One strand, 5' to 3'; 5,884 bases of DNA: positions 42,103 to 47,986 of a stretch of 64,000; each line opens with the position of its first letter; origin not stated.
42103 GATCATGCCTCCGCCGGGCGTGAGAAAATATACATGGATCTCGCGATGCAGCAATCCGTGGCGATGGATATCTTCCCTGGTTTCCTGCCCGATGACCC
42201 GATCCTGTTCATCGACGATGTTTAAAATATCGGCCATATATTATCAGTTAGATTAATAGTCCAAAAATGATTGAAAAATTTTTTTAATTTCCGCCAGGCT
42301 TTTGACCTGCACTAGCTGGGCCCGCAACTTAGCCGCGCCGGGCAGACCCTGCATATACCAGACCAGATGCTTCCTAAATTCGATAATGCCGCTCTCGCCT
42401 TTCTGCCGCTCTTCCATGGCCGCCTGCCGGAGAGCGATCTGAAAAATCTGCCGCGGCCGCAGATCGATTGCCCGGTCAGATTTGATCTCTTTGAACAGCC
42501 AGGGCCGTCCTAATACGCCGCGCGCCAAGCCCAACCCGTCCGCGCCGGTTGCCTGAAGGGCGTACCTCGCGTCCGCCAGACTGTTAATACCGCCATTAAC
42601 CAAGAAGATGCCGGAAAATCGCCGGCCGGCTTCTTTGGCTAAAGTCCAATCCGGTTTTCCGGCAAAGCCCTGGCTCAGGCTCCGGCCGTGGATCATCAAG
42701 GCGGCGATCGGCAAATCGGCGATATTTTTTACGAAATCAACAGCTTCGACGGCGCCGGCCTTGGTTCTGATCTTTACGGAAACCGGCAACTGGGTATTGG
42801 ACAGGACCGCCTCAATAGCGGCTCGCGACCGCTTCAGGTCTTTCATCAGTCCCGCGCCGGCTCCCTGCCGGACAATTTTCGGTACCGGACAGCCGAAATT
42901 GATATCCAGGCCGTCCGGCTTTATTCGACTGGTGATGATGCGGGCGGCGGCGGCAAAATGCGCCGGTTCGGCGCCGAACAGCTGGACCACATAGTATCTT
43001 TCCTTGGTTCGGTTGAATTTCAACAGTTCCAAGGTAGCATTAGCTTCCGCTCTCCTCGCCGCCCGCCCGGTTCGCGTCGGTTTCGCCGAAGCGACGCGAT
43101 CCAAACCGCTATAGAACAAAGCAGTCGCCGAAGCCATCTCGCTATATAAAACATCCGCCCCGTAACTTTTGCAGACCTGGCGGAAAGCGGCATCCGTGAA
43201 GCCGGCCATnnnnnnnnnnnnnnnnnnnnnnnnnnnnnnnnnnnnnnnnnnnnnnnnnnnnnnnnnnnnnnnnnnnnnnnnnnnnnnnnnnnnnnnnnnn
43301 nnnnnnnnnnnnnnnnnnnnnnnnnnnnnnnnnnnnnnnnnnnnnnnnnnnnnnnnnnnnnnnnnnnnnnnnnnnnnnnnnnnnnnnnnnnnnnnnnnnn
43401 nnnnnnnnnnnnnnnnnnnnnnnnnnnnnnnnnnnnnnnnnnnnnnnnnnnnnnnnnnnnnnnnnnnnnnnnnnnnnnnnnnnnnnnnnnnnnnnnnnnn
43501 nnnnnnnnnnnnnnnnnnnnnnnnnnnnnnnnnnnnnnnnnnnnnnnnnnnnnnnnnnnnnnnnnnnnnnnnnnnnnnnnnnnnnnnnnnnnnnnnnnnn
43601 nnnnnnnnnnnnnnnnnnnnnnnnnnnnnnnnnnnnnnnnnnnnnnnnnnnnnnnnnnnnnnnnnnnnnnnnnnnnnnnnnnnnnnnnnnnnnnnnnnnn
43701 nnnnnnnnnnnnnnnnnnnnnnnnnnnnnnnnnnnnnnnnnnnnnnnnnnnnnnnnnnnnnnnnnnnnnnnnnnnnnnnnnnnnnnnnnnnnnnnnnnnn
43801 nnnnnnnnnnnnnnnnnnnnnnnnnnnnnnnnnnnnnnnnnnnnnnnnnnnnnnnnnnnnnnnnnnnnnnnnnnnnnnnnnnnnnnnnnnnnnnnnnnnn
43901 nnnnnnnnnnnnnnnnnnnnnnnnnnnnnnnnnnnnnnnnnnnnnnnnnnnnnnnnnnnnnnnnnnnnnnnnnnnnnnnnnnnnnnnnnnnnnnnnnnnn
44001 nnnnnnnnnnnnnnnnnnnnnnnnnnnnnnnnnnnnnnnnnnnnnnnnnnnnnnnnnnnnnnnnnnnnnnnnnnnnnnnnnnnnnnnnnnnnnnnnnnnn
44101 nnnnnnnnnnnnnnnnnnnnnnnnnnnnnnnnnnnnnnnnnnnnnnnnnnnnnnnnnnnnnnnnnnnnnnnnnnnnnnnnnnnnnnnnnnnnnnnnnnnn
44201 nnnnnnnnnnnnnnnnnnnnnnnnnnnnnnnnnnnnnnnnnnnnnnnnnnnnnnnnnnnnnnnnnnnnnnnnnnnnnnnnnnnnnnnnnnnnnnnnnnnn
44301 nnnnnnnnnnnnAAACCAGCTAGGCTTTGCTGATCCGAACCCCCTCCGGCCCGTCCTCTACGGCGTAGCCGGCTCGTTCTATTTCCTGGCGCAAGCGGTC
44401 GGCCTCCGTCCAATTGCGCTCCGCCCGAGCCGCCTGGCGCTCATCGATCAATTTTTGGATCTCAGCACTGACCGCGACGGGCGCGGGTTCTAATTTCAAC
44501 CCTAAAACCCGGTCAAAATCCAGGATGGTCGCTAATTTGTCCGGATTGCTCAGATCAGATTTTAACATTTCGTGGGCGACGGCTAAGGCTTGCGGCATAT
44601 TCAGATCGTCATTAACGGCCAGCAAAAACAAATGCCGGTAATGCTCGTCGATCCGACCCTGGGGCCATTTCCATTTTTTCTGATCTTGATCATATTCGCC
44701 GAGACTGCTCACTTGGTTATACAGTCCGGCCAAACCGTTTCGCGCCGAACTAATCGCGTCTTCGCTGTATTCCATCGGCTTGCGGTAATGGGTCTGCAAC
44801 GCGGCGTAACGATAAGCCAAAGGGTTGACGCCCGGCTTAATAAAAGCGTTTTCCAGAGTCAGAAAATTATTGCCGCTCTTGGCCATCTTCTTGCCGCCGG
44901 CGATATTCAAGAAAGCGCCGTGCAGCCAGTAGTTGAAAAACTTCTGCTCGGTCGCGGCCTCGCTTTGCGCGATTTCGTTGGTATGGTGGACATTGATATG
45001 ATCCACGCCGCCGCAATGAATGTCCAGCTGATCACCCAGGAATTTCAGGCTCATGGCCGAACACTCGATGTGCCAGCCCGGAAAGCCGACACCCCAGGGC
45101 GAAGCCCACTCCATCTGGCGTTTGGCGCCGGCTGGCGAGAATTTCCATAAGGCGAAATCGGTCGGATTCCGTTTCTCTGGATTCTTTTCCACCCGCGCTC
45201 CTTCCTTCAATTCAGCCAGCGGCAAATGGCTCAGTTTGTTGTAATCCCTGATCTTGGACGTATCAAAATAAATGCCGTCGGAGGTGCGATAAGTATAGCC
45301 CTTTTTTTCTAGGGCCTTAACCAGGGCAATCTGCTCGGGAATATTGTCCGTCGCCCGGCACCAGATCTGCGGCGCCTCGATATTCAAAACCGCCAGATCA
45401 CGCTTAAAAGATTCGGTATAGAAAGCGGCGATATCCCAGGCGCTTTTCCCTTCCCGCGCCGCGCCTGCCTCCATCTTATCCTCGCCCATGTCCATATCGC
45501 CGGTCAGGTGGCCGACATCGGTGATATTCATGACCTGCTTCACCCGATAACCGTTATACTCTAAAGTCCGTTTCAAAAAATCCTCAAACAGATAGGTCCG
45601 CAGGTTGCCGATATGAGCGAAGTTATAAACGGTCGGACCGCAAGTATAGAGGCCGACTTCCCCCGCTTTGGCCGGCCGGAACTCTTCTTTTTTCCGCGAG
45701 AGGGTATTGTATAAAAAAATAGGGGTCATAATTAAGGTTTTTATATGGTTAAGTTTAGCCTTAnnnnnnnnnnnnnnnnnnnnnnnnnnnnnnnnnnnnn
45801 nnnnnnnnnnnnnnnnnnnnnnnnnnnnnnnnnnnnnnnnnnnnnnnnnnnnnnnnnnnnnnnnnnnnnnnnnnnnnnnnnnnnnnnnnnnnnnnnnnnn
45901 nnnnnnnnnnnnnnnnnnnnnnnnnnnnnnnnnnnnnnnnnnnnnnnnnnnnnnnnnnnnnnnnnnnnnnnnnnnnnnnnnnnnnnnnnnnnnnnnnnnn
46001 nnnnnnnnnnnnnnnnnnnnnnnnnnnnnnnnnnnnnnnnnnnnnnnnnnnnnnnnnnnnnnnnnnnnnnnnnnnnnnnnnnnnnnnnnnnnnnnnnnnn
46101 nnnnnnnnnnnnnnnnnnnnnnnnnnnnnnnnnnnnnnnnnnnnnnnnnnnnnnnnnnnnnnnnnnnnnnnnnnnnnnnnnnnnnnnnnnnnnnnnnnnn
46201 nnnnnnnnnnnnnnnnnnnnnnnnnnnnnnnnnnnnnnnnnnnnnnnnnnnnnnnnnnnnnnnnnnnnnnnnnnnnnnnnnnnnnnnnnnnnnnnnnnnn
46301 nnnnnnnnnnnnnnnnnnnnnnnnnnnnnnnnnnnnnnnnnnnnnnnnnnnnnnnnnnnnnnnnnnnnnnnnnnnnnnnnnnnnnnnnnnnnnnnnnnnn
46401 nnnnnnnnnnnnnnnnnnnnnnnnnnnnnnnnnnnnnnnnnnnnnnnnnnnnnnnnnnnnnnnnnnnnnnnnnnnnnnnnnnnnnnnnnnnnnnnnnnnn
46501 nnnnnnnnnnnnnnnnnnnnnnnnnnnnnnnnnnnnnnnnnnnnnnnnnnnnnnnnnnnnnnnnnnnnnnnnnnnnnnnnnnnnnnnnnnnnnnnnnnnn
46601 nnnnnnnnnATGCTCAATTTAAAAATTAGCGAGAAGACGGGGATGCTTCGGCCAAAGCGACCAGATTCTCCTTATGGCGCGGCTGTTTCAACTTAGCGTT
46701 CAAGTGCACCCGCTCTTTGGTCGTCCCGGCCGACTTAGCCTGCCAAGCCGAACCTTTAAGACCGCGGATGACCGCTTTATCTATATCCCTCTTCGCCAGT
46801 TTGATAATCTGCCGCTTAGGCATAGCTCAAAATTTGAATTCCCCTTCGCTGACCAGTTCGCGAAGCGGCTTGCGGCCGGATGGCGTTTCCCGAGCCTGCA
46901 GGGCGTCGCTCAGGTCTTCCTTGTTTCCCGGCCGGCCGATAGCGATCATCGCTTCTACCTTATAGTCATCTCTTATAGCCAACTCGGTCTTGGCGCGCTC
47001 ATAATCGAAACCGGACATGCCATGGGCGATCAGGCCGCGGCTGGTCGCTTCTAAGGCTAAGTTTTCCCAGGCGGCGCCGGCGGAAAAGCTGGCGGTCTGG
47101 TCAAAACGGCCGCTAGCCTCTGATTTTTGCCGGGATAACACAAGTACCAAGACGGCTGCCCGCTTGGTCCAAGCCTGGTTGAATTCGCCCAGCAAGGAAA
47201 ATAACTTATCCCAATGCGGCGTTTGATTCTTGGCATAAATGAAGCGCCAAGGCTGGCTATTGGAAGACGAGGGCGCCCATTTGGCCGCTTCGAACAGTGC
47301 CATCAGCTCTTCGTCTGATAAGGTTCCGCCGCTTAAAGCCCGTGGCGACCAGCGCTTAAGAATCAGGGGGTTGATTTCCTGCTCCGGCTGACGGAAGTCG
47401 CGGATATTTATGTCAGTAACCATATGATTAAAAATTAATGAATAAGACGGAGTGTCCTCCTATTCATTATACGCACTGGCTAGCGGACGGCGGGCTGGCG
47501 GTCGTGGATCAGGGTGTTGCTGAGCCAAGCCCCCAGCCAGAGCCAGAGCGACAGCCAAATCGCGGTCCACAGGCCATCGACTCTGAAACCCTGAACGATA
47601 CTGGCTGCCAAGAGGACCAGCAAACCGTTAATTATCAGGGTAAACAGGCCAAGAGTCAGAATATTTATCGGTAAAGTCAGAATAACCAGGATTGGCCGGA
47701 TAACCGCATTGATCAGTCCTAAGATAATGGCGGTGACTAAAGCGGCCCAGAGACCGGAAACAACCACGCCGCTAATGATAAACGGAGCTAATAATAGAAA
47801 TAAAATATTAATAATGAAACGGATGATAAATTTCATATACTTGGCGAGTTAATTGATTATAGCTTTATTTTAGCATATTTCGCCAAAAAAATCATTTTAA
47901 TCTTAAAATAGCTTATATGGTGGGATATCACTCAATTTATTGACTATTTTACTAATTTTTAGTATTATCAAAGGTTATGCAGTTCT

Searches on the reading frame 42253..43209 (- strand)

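Call 100: search_protein_families(library=pfam, proteins=[window:42253-43209:-], max_evalue=0.001)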
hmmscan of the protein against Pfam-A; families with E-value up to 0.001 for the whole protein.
window:42253-43209:- (318 aa): 1 family
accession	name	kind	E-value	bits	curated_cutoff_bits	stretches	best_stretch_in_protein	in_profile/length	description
PF01207.24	Dus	-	2.4e-53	181.7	20.4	1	1-310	5-300/311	Dihydrouridine synthase (Dus)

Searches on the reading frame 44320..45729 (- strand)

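Call 100: search_protein_families(library=pfam, proteins=[window:44320-45729:-], max_evalue=0.001)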
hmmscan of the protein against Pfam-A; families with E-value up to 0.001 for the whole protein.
window:44320-45729:- (469 aa): 3 families
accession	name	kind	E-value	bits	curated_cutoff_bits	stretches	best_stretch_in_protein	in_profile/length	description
PF01406.26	tRNA-synt_1e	-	2.8e-91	306.5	27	1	17-330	2-300/301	tRNA synthetases class I (C) catalytic domain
PF23493.1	CysS_C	-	1.3e-08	35.2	23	1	420-462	4-46/51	Cysteinyl-tRNA ligase anticodon binding domain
PF09334.17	tRNA-synt_1g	-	1.4e-06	27.8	20.1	1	36-160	12-127/391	tRNA synthetases class I (M)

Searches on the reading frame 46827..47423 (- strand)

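Call 17: search_protein_families(library=pfam, proteins=[window:46827-47423:-], max_evalue=0.001)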
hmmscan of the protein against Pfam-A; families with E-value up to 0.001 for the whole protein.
window:46827-47423:- (198 aa): 2 families
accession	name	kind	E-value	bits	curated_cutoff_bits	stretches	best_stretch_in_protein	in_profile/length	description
PF00881.29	Nitroreductase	-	4.3e-22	79.5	23.5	1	21-164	1-167/167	Nitroreductase family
PF14512.11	TM1586_NiRdase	-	1.1e-10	41.9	27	1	36-68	156-188/215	Putative TM nitroreductase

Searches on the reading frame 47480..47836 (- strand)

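Call 17: search_protein_families(library=pfam, proteins=[window:47480-47836:-], max_evalue=0.001)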
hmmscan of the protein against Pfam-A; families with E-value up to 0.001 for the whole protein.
window:47480-47836:- (118 aa): 1 family
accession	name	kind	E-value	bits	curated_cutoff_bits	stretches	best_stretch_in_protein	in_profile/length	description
PF04020.18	Phage_holin_4_2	-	4.4e-29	101.6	28.8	1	1-104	1-104/105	Mycobacterial 4 TMS phage holin, superfamily IV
